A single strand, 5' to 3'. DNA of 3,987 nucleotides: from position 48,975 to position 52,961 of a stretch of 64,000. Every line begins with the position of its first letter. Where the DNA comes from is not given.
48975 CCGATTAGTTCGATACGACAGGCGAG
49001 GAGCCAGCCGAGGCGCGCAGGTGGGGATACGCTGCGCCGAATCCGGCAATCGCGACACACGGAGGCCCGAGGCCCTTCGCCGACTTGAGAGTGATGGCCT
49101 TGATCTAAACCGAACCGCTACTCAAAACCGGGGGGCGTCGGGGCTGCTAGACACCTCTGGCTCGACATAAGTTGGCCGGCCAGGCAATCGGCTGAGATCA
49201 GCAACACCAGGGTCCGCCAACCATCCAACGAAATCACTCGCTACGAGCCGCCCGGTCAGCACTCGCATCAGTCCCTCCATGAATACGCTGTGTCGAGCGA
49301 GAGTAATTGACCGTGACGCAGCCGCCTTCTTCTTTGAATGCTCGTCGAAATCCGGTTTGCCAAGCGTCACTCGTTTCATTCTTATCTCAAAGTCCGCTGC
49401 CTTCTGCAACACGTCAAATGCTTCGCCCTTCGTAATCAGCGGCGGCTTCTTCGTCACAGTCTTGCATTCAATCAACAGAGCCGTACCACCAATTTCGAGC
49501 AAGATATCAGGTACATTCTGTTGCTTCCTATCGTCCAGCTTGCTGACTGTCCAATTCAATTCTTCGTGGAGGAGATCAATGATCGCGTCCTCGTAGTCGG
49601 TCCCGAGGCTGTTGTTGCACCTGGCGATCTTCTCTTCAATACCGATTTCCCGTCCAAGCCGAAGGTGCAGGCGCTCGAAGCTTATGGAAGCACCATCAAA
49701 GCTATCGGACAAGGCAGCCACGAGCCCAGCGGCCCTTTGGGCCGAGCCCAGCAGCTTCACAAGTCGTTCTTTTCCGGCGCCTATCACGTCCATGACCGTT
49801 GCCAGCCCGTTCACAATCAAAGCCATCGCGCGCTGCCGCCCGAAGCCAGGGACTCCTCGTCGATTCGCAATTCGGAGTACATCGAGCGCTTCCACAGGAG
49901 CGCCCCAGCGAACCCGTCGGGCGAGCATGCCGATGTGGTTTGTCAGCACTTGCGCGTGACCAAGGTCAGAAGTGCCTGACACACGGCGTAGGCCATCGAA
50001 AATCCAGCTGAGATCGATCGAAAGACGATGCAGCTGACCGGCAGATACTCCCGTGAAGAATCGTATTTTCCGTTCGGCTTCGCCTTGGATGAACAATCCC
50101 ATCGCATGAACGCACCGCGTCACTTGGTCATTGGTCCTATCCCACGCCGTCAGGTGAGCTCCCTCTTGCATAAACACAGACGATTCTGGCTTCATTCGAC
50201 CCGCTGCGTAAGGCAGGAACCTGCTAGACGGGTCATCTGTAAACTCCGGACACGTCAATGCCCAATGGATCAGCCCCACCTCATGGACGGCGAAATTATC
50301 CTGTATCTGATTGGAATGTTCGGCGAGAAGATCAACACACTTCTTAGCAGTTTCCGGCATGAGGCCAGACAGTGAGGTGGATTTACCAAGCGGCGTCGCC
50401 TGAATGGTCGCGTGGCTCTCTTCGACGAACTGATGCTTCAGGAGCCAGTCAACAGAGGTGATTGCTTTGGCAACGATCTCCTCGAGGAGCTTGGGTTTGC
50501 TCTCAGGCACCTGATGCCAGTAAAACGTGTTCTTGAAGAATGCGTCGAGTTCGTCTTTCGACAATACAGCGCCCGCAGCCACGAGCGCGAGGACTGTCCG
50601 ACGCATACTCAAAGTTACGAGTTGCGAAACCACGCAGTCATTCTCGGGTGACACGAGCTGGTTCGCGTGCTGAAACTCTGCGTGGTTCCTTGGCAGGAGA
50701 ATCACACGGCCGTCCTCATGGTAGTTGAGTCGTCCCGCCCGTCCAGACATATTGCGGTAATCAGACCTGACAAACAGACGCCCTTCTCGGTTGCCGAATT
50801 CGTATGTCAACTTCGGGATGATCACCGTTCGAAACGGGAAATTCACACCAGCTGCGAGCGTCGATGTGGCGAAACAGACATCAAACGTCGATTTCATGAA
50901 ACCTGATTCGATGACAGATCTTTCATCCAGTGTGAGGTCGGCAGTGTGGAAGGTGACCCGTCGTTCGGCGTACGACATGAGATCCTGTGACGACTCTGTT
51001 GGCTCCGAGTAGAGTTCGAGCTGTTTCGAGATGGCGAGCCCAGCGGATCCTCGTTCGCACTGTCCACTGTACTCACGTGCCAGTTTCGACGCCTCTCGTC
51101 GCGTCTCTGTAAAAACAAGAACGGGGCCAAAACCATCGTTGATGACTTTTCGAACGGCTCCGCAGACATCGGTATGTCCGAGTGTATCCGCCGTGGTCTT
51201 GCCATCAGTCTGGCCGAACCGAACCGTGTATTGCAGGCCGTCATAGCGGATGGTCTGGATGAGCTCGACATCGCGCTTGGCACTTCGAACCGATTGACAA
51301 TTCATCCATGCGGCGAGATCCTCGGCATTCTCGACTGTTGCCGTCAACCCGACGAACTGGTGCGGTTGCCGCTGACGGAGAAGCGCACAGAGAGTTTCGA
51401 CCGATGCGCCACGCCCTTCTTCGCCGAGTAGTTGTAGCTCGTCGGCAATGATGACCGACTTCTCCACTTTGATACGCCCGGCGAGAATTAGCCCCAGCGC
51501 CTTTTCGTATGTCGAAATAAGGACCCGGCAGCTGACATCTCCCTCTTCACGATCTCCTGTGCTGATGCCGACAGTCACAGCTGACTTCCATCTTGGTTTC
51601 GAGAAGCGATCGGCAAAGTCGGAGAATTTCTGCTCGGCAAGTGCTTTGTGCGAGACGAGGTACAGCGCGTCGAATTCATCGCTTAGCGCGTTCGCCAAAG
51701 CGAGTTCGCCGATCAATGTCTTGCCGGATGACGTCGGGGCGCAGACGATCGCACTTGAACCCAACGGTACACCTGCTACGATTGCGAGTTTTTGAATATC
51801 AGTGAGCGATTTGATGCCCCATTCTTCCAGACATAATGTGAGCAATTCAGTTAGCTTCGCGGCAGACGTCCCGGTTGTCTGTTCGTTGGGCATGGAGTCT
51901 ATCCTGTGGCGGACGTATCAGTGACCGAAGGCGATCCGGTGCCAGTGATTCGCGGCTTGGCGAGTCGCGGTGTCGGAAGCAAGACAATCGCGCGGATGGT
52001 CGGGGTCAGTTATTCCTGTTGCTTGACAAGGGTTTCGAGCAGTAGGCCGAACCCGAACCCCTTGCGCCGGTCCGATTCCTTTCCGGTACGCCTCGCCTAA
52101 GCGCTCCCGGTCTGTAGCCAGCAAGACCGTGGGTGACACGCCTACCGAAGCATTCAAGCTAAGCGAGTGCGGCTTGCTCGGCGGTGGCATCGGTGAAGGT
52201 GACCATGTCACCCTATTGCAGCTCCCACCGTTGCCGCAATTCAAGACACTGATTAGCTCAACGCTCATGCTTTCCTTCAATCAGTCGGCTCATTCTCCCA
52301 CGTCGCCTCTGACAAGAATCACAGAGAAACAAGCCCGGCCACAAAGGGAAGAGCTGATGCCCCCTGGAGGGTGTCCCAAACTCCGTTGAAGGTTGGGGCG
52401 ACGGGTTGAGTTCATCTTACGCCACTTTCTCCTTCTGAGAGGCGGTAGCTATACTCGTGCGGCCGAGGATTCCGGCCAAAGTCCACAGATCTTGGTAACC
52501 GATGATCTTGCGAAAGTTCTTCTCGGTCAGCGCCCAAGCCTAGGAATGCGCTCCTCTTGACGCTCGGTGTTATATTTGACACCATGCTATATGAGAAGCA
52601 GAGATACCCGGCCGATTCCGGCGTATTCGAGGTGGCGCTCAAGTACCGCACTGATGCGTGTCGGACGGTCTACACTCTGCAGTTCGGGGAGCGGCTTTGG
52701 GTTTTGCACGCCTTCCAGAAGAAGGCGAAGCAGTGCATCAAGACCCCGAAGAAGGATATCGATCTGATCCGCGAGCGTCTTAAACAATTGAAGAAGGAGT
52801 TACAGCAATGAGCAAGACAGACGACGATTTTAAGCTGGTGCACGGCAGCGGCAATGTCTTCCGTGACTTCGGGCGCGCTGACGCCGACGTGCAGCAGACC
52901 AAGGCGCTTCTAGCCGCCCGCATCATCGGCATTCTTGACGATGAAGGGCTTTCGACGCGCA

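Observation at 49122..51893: Stand-alone Ski2/Hel308-like helicase fused to a restriction-type nuclease: candidate single-gene defence system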

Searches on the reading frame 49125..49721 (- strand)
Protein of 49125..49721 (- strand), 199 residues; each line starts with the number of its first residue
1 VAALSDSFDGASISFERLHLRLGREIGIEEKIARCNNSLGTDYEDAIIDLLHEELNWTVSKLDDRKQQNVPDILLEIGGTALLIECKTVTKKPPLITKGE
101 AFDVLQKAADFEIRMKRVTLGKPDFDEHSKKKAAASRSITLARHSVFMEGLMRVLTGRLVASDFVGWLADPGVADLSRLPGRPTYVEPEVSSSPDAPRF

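Call 23: search_solved_structures(query=A2, max_evalue=10, show_alignments=3)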
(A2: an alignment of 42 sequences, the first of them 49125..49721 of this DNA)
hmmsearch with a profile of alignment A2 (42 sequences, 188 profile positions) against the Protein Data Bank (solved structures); distinct sequences matched with E-value up to 10: 9.
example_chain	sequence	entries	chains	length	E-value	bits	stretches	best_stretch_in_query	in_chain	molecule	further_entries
9h3c_A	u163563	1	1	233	0.0088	18.8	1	6-59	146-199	De novo designed tandem repeat protein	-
4yxx_A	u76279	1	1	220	0.0099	18.6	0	6-60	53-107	dTor_6x35L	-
9h10_A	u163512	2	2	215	0.012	18.3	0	2-60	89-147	[(sulfaNHC)Au].TRP_18 | Tandem-repeat protein (TRP)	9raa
8s6p_A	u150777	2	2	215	0.014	18.1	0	2-60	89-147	TRP_18 F116W (R0) | TRP_18 F116W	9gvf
9rar_A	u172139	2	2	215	0.022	17.5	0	2-60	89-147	TRP_F43W | [(sulfaNHC)Au].TRP_F43W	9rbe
9raq_A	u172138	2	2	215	0.042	16.6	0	2-60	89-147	TRP_F43W/E39L | [(sulfaNHC)Au].TRP_F43W/E39L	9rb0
8c3w_A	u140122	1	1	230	0.11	15.2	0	6-62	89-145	dnHEM1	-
1ob8_A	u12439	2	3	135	0.74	12.5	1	39-160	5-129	HOLLIDAY-JUNCTION RESOLVASE | HOLLIDAY JUNCTION RESOLVASE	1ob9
9j5o_A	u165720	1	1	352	0.94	12.1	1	143-182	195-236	tRNA uridine(34) hydroxylase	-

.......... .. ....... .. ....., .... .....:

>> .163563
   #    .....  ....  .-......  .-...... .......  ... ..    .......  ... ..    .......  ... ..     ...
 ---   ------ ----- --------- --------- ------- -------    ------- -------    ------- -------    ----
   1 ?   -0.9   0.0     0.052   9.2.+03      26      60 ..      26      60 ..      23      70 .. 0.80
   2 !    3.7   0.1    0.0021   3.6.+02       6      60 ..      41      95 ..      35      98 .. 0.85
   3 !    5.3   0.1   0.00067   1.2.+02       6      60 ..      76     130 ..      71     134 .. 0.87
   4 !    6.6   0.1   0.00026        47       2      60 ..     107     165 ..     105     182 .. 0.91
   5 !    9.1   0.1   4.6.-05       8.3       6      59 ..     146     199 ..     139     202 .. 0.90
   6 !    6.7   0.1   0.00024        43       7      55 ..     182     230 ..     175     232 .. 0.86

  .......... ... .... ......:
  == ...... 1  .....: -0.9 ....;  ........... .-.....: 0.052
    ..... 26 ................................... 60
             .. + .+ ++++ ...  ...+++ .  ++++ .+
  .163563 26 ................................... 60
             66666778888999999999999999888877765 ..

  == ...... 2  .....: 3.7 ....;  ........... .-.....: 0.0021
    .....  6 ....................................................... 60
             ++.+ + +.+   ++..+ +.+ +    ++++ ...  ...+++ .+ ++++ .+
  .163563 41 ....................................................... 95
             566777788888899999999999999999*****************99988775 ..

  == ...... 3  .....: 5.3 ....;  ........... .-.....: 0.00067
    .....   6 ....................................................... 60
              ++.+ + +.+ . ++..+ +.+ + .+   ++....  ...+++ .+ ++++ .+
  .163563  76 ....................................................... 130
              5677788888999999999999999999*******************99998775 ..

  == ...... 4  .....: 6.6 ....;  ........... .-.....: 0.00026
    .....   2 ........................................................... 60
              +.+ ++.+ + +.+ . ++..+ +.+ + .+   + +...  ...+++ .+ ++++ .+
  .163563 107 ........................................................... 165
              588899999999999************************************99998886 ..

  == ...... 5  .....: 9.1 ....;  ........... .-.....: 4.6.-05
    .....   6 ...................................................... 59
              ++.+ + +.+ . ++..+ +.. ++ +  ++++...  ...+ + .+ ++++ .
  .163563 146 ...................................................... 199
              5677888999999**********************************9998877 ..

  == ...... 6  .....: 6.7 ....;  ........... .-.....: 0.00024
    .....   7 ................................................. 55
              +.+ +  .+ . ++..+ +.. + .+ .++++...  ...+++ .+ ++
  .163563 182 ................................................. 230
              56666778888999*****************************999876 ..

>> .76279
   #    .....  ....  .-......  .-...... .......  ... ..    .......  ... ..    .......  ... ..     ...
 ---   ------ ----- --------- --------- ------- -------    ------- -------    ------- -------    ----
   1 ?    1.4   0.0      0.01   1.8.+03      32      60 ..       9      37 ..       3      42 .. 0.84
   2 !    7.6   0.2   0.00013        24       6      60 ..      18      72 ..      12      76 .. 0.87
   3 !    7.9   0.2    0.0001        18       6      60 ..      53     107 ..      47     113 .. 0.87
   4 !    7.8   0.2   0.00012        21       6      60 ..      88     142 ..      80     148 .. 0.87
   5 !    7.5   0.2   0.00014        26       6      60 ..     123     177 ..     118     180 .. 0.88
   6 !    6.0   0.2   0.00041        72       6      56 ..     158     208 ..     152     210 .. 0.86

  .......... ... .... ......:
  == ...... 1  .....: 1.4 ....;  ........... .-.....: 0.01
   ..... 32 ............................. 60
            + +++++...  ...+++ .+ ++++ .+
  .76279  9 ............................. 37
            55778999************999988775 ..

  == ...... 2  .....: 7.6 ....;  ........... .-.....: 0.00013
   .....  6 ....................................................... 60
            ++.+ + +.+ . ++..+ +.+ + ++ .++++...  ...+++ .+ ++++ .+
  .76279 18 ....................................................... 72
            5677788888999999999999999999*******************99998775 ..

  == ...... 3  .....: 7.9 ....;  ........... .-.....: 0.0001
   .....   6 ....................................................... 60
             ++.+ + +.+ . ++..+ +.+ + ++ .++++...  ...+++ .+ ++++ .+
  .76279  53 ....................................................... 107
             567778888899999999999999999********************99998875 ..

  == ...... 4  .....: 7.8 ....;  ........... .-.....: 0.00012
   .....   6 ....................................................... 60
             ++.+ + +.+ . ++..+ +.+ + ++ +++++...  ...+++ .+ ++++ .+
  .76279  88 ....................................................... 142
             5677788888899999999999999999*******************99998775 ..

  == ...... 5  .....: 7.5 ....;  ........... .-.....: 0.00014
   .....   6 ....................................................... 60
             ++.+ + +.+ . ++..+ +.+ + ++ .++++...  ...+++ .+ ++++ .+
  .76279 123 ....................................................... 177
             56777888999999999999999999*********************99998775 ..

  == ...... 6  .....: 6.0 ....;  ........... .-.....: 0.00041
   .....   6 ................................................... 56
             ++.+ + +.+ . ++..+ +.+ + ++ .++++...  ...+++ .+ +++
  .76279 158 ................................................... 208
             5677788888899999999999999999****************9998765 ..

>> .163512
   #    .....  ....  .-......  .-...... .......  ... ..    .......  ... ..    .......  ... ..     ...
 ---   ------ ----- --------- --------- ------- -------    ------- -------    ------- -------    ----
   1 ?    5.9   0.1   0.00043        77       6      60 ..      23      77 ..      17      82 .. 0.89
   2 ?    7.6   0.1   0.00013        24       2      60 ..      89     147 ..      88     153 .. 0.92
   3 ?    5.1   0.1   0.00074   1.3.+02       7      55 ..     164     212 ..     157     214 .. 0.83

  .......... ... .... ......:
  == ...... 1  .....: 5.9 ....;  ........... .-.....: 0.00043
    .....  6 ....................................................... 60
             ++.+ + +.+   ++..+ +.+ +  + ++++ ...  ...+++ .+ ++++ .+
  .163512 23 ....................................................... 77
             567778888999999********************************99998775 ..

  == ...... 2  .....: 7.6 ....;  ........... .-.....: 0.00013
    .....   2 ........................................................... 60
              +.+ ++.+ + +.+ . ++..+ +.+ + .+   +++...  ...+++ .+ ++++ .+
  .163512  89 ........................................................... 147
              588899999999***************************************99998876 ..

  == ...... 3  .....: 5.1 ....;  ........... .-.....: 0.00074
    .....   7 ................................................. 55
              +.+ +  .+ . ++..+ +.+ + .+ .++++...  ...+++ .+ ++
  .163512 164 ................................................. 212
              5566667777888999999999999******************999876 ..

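Call 30: predict_structure(alignment_id=A2)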
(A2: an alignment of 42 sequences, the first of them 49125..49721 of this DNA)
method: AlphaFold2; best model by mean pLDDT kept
length: 199 residues; sequences in the alignment: 42
mean_pLDDT: 89.8   pTM: 0.85
mean pLDDT of the five models: 89.8, 89.7, 89.1, 88.7, 82.0
residues with pLDDT >= 90: 160; 70-90: 13; 50-70: 8; < 50: 18
segments of 3 or more residues with pLDDT < 50: 1-11, 191-197
pLDDT, mean of each block of 10 residues (from residue 1): 41 78 97 97 98 98 90 97 97 92 96 97 97 97 98 97 98 96 81 48
secondary structure, 60 per line:
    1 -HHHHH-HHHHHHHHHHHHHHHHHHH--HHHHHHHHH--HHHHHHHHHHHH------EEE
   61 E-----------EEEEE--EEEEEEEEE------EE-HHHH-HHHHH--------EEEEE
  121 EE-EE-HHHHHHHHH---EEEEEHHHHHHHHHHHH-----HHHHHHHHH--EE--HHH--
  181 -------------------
elements in order: H2-6 H8-26 H29-37 H40-51 E58-61 E73-77 E80-88 H98-101 H103-107 E116-122 H127-135 E139-143 H144-155 H161-169

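Call 33: fold_search(model_id=the predicted structure, library=pdb)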
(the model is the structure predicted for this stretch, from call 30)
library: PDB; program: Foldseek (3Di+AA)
matches with E <= 10: 243; with E <= 0.001: 0
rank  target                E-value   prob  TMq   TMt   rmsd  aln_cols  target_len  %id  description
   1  1y88                  3.6e-03  1.00  0.41  0.44   3.1       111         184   22  Crystal Structure of Protein of Unknown Function AF1548 (released 2004-12-21)
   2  2fok_B                4.3e-03  1.00  0.56  0.22   3.7       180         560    9  STRUCTURE OF RESTRICTION ENDONUCLEASE FOKI (released 1998-06-17)
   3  6p4w_B                5.6e-03  0.96  0.29  0.17   5.0       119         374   15  XPB helicase in a complex with truncated Bax1 from Sulfurisphaera tokodaii at 2.96 Angstrom resolution (released 2020-06-03)
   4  2fok_A                5.9e-03  1.00  0.51  0.21   4.9       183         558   10  STRUCTURE OF RESTRICTION ENDONUCLEASE FOKI (released 1998-06-17)
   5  6p4w_D                5.9e-03  0.96  0.29  0.17   5.2       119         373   15  XPB helicase in a complex with truncated Bax1 from Sulfurisphaera tokodaii at 2.96 Angstrom resolution (released 2020-06-03)
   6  2wj0_A                7.1e-03  0.99  0.30  0.43   3.8        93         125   20  Crystal structures of Holliday junction resolvases from Archaeoglobus fulgidus bound to DNA substrate (released 2009-05-26)
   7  1ob8_B                1.3e-02  0.97  0.28  0.41   3.7        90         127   23  Holliday Junction Resolving Enzyme (released 2004-10-15)
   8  4f0p_A                1.3e-02  0.92  0.34  0.17  11.0       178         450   12  MspJI Restriction Endonuclease - P31 Form (released 2012-08-08)
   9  2wiw_B                1.4e-02  0.98  0.28  0.41   4.1        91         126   19  Crystal structures of Holliday junction resolvases from Archaeoglobus fulgidus bound to DNA substrate (released 2009-05-26)
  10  1ob9                  1.5e-02  0.97  0.28  0.41   3.9        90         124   23  Holliday Junction Resolving Enzyme (released 2004-10-15)
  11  4tkd_A                1.6e-02  0.99  0.29  0.44   3.5        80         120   20  Sulfolobus solfataricus HJC mutants (released 2015-08-12)
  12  2p14                  1.7e-02  0.99  0.41  0.43   4.8       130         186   17  Crystal structure of small subunit (R.BspD6I2) of the heterodimeric restriction endonuclease R.BspD6I (released 2008-03-11)
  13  2eo0_A                1.8e-02  0.99  0.28  0.40   3.6        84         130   21  Crystal Structure of Holliday Junction Resolvase ST1444 (released 2007-10-02)
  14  2wcw_D                1.9e-02  0.97  0.27  0.40   4.7        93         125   18  1.6A resolution structure of Archaeoglobus fulgidus Hjc, a Holliday junction resolvase from an archaeal hyperthermophi (released 2009-03-24)
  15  1ob8_A                2.1e-02  0.97  0.28  0.43   3.2        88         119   24  Holliday Junction Resolving Enzyme (released 2004-10-15)
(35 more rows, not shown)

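Call 63: search_protein_representatives(alignment_id=A2)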
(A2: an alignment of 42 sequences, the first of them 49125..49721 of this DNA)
Query: 42 sequences, 188 profile positions. Proteins with E-value up to 0.001 (for the whole library): 155; up to 1e-10: 88; up to 1e-30: 28. The best 150 are listed.
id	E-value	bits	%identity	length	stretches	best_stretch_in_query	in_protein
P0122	5.3e-82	290.2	-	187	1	4-186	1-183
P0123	5.8e-81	286.8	-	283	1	2-187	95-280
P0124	2.2e-79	281.6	-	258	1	2-187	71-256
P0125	3.4e-79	281.0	-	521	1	1-186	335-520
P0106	1.8e-78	278.7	-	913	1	1-187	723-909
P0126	3.3e-77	274.5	-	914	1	1-186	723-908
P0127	7.2e-71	253.9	-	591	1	2-186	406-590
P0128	6.0e-69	247.6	-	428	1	1-185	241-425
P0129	8.6e-62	224.3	-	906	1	2-180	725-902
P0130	6.7e-61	221.4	-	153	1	37-186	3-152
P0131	2.8e-58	212.8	-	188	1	11-180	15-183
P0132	3.2e-53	196.3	-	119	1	70-187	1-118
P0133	7.8e-52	191.8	-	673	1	2-180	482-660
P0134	2.5e-50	186.9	-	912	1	2-180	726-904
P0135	2.6e-50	186.8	-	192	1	9-186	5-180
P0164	3.0e-18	82.3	-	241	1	4-169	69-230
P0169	2.3e-17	79.4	-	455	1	6-179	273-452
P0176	1.5e-15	73.5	-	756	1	3-179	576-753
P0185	4.3e-14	68.7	-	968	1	10-179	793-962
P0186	5.7e-14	68.3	-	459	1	4-181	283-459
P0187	1.1e-13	67.4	-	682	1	9-174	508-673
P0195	3.5e-12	62.5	-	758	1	10-179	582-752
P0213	6.8e-10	55.1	-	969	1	4-179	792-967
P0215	2.2e-09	53.4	-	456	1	3-180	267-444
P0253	1.9e-05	40.5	-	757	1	26-152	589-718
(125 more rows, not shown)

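Call 65: search_protein_families(library=pfam, proteins=[P0169, P0186, P0215, P0176, P0195, P0253, P0185, P0213, P0164, P0187], max_evalue=0.01)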
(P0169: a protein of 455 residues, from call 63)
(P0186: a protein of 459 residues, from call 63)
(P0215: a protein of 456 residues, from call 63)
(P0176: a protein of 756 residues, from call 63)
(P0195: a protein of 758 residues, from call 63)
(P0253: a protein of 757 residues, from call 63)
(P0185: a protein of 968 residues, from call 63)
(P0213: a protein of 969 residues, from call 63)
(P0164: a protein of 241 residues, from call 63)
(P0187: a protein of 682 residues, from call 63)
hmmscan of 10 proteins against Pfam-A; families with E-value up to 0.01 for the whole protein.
P0169 (455 aa): 0 families

P0186 (459 aa): 0 families

P0215 (456 aa): 0 families

P0176 (756 aa): 1 family
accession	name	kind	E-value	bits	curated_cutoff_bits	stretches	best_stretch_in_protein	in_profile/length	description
PF00271.37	Helicase_C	-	7.6e-07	29.8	23.5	1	110-198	32-110/110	Helicase conserved C-terminal domain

P0195 (758 aa): 2 families
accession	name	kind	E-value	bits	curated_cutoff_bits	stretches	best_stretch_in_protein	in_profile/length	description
PF00271.37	Helicase_C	-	1.8e-07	31.9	23.5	1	93-198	14-110/110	Helicase conserved C-terminal domain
PF20470.4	HTH_61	-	0.00015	22.5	24.3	1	226-300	21-91/92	Helix-turn-helix domain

P0253 (757 aa): 1 family
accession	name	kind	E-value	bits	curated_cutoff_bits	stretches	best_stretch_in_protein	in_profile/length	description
PF00271.37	Helicase_C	-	7.7e-06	26.6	23.5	1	144-226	32-110/110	Helicase conserved C-terminal domain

P0185 (968 aa): 4 families
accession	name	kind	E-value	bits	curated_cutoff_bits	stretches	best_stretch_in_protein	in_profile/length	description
PF00270.35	DEAD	-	5.7e-17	62.4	26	1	31-201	2-163/167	DEAD/DEAH box helicase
PF00271.37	Helicase_C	-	1.8e-06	28.6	23.5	1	294-407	10-110/110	Helicase conserved C-terminal domain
PF04851.21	ResIII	-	6.5e-05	23.3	22.5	1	45-163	24-134/164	Type III restriction enzyme, res subunit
PF22527.2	DEXQc_Suv3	-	0.0013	18.7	27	1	49-175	18-114/154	DEXQ-box helicase domain of Suv3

P0213 (969 aa): 3 families
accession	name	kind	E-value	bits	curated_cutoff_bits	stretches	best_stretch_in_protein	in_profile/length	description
PF00270.35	DEAD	-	1.4e-17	64.3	26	1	37-206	7-164/167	DEAD/DEAH box helicase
PF04851.21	ResIII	-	0.00035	21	22.5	1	46-202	24-163/164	Type III restriction enzyme, res subunit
PF00271.37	Helicase_C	-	0.00051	20.7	23.5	1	329-409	40-110/110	Helicase conserved C-terminal domain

P0164 (241 aa): 0 families

P0187 (682 aa): 1 family
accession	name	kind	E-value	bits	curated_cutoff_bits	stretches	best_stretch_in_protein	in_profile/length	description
PF00271.37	Helicase_C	-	9.4e-05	23.1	23.5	1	35-124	31-110/110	Helicase conserved C-terminal domain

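Call 84: fold_search(model_id=the predicted structure, library=viral)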
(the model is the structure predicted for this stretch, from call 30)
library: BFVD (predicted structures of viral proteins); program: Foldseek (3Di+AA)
matches with E <= 10: 449; with E <= 0.001: 9
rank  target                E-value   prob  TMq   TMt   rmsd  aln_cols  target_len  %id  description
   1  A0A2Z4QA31            2.0e-05  1.00  0.50  0.44   4.3       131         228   19  (no name in the UniProt tables at hand)
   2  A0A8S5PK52            2.3e-05  1.00  0.46  0.38   6.2       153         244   16  Restriction endonuclease [Siphoviridae sp. ctXBp18]
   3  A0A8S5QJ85            3.5e-05  1.00  0.49  0.35   3.0       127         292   14  Restriction endonuclease [Siphoviridae sp. ctezl47]
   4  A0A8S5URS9            7.4e-05  1.00  0.48  0.31   3.7       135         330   18  Restriction endonuclease [Siphoviridae sp. cthae16]
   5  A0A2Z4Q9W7            1.5e-04  1.00  0.49  0.44   8.8       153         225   18  (no name in the UniProt tables at hand)
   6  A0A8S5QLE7            4.3e-04  1.00  0.44  0.33  10.9       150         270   17  Restriction endonuclease [Siphoviridae sp. ctVCm11]
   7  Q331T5                6.6e-04  1.00  0.45  0.43   3.5       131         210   12  (no name in the UniProt tables at hand)
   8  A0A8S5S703            8.0e-04  1.00  0.49  0.26   4.7       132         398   15  Restriction endonuclease [Siphoviridae sp. ctVDy27]
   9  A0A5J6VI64            8.0e-04  1.00  0.38  0.39   7.0       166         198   16  Restriction endonuclease type IV Mrr domain-containing protein [Megaviridae environmental sample]
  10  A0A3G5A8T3            1.0e-03  1.00  0.40  0.11   6.8       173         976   13  Superfamily II helicase [Hyperionvirus sp.]
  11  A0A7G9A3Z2            2.5e-03  1.00  0.41  0.28   6.3       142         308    9  Uncharacterized protein [Bacteriophage sp.]
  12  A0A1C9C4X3            3.6e-03  1.00  0.34  0.14  13.7       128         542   16  Uncharacterized protein [Heterosigma akashiwo virus 01]
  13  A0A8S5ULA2            3.8e-03  0.98  0.29  0.42   7.9       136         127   12  Nuclease [Siphoviridae sp. ctICF6]
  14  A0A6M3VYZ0            5.5e-03  1.00  0.32  0.50   5.6        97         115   26  Putative Holliday junction resolvase [Saccharolobus solfataricus rod-shaped virus 1]
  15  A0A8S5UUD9            6.3e-03  0.95  0.34  0.40   7.6       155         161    8  Nuclease [Siphoviridae sp. ctGsX68]
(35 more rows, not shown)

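Call 105: search_protein_families(library=phrogs, proteins=[window:49125-49721:-], max_evalue=0.01)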
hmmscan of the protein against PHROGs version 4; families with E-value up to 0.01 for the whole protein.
window:49125-49721:- (199 aa): 0 families

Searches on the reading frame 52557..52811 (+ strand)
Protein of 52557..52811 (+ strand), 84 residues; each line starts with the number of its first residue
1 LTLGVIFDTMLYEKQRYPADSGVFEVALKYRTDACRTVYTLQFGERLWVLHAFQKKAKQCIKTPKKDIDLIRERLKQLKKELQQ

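Call 37: search_protein_families(library=pfam, proteins=[window:52557-52811:+], max_evalue=0.001)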
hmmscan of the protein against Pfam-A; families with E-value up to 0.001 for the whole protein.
window:52557-52811:+ (84 aa): 1 family
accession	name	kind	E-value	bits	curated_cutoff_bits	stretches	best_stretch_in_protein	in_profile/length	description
PF05973.20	Gp49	-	5.5e-13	49.2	23.9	1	21-76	38-90/90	Phage derived protein Gp49-like (DUF891)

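Call 88: search_protein_families(library=padloc, proteins=[window:52557-52811:+], max_evalue=0.00001)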
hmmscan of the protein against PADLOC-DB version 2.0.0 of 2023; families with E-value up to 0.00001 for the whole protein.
window:52557-52811:+ (84 aa): 0 families
